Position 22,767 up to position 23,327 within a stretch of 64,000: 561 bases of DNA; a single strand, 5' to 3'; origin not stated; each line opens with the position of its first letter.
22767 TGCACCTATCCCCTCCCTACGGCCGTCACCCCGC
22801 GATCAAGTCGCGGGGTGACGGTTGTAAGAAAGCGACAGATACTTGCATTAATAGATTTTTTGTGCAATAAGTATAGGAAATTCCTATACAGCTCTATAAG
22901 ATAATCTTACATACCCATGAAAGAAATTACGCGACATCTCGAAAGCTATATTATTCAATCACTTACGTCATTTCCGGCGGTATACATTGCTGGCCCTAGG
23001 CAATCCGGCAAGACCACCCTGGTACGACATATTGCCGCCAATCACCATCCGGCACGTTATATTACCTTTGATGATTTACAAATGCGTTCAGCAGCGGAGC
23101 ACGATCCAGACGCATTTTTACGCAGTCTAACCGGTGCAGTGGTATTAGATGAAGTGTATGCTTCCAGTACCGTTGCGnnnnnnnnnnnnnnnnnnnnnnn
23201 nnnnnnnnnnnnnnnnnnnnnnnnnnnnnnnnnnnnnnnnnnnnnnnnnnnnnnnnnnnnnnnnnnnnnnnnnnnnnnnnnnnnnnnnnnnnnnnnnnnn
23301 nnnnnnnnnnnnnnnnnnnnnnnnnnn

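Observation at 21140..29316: Two paralogous secreted beta-rich proteins flanking the IS66-disrupted ATPase, a lineage-specific family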

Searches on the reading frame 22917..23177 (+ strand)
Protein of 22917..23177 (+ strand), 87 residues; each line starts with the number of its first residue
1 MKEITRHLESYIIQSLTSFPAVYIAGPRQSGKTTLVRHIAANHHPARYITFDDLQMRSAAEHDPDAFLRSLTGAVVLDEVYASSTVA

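Call 4: search_protein_families(library=pfam, proteins=[window:22917-23177:+], max_evalue=1)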
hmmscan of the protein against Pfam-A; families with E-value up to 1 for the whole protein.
window:22917-23177:+ (87 aa): 19 families
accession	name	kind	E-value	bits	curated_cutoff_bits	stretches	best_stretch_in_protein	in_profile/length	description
PF13173.12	AAA_14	-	8.4e-12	45.7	27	1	20-82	3-73/129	AAA domain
PF13191.12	AAA_16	-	1.2e-05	26.3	32.6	1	16-54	24-63/167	AAA ATPase domain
PF01637.24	ATPase_2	-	0.00019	21.8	33.2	1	19-56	20-59/225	ATPase domain predominantly from Archaea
PF13401.12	AAA_22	-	0.0027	18.5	27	1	22-78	8-61/130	AAA domain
PF14516.12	AAA_35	-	0.0081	15.4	27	1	21-74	33-88/331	AAA-like domain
PF00004.35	AAA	-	0.01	16.7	21.2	1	22-81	1-67/131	ATPase family associated with various cellular activities (AAA)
PF05621.17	TniB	-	0.015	15.2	22.4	1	3-46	18-62/189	Bacterial TniB protein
PF00005.33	ABC_tran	-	0.016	16.3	25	1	21-58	13-51/137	ABC transporter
PF20720.3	nSTAND3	-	0.017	15.2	27.2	1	14-48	12-46/155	Novel STAND NTPase 3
PF09439.16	SRPRB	-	0.024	14.4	25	1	19-45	3-29/178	Signal recognition particle receptor beta subunit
PF02367.23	TsaE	-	0.04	14.3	26.6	1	4-43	6-45/128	Threonylcarbamoyl adenosine biosynthesis protein TsaE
PF02492.25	cobW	-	0.045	13.8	20.7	1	20-44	1-26/180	CobW/HypB/UreG, nucleotide-binding domain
PF13671.12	AAA_33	-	0.071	13.8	27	1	23-64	3-43/143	AAA domain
PF10443.15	RNA12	-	0.088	12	27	1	6-54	6-53/429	RNA12 protein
PF13521.12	AAA_28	-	0.099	13.3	27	1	22-43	2-24/164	AAA domain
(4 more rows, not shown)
